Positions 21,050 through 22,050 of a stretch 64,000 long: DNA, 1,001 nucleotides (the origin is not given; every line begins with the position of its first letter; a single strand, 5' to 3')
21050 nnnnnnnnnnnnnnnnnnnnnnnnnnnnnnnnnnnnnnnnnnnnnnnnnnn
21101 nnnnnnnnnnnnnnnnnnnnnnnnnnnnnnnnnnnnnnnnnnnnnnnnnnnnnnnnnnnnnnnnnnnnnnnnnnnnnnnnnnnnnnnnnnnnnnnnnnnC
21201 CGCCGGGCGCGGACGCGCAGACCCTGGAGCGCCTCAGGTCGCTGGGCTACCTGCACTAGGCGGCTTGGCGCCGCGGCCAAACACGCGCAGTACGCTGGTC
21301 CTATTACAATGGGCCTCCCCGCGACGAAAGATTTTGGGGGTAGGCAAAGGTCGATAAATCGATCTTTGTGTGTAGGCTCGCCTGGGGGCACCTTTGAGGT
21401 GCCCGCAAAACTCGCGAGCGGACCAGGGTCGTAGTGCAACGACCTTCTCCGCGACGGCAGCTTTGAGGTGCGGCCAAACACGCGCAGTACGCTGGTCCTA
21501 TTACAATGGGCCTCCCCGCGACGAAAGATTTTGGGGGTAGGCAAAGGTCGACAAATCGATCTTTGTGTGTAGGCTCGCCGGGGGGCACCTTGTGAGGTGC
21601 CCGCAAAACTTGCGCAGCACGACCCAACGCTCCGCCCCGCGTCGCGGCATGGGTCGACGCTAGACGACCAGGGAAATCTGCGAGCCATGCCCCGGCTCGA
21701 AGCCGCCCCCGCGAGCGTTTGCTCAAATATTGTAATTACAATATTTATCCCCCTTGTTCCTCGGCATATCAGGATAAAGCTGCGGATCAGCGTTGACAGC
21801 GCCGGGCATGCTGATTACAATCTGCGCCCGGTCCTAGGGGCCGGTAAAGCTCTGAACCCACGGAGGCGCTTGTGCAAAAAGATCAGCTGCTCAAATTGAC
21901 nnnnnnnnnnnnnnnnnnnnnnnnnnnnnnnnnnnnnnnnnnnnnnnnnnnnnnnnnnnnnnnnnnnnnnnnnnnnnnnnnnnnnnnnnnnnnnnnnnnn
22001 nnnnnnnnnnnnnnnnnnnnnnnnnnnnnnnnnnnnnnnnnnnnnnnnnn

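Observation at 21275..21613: Family of palindrome-bearing repeat elements of about 140 bp (two tandem copies here, a third at 34991-35058)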

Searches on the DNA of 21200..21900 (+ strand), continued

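Call 53: search_with_rna_model(model_id=R2, sources=[L006, L008, L011, L012, L013], filters=off, max_evalue=5, show_alignments=3)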
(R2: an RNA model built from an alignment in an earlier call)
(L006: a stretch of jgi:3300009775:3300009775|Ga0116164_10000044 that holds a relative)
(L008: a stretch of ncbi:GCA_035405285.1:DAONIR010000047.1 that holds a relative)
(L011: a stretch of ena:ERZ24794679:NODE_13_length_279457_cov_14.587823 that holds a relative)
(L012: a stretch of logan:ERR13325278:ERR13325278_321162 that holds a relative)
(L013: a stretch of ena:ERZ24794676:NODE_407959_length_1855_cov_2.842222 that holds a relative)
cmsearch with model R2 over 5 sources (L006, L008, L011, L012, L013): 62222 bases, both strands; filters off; matches with E-value up to 5: 21.
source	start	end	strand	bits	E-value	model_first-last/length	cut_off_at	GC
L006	3147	3237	+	15.5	0.022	1-83/83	no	0.7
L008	3147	3237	+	15.5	0.022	1-83/83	no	0.7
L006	8813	8872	-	13.2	0.094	1-83/83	no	0.67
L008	8813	8872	-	13.2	0.094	1-83/83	no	0.67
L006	17346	17381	+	9.5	0.9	1-83/83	no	0.78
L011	16388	16490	+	9.3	1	1-83/83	no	0.66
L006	10256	10322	+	8.7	1.5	1-83/83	no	0.55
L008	10256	10322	+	8.7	1.5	1-83/83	no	0.55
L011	18478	18504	-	8.2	2.1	1-83/83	no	0.78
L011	11728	11788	-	8.2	2.1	1-83/83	no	0.66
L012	5175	5235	-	8.2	2.1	1-83/83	no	0.66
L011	16070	16134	+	7.6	2.9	1-83/83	no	0.75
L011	19408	19488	+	7.6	3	1-83/83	no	0.68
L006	2359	2449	-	7.2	3.7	1-83/83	no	0.69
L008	2359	2449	-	7.2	3.7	1-83/83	no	0.69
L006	6967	7031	-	6.8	4.7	1-83/83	no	0.77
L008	6967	7031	-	6.8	4.7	1-83/83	no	0.77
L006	14238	14266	+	6.8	4.8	1-83/83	no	0.72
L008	14238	14266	+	6.8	4.8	1-83/83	no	0.72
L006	1954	2022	+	6.8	5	1-83/83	no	0.59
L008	1954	2022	+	6.8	5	1-83/83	no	0.59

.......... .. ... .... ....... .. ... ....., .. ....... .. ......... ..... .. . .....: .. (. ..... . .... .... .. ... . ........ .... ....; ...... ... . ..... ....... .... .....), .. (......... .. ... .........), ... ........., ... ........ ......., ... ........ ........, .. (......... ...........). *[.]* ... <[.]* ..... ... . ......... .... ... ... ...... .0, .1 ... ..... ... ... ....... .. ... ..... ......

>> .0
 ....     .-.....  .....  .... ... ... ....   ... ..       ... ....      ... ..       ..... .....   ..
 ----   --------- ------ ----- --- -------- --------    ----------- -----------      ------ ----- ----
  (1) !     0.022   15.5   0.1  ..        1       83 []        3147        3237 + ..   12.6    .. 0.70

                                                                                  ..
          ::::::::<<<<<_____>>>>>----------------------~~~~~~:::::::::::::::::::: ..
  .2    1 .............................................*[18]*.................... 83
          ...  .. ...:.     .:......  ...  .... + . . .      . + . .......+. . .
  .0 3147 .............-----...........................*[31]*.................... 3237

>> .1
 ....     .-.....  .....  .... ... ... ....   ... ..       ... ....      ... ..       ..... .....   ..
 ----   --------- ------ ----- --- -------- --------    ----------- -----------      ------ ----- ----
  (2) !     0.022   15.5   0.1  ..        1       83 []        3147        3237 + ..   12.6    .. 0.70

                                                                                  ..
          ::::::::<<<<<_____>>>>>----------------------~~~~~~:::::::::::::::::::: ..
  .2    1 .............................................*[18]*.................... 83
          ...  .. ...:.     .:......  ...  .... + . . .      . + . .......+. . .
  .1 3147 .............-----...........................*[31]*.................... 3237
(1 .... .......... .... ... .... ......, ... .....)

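Call 58: search_with_rna_model(model_id=R2, source=window, filters=off, max_evalue=0.0001, make_alignment=true, show_alignments=10)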
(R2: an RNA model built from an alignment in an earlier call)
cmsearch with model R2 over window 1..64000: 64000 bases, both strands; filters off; matches with E-value up to 0.0001: 9.
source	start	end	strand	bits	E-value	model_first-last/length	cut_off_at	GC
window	21448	21531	+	83.7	1.2e-20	1-83/83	no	0.6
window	14166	14248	+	82.8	2.1e-20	1-83/83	no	0.57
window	21252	21334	+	79.7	1.4e-19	1-83/83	no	0.61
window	21632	21714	-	75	2.7e-18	1-83/83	no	0.73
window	35020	35104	+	74.8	2.9e-18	1-83/83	no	0.58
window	35084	35166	-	63.4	3.4e-15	1-83/83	no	0.61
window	21575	21652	+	58.5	7e-14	1-83/83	no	0.72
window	21388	21447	+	47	8.5e-11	9-66/83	no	0.62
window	14228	14314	-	28.2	9.3e-06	1-83/83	no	0.57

Alignment A5: 9 matches aligned to the model, 89 columns, each read 5' to 3' on its own strand. Consensus structure (alignment columns), stored with it:
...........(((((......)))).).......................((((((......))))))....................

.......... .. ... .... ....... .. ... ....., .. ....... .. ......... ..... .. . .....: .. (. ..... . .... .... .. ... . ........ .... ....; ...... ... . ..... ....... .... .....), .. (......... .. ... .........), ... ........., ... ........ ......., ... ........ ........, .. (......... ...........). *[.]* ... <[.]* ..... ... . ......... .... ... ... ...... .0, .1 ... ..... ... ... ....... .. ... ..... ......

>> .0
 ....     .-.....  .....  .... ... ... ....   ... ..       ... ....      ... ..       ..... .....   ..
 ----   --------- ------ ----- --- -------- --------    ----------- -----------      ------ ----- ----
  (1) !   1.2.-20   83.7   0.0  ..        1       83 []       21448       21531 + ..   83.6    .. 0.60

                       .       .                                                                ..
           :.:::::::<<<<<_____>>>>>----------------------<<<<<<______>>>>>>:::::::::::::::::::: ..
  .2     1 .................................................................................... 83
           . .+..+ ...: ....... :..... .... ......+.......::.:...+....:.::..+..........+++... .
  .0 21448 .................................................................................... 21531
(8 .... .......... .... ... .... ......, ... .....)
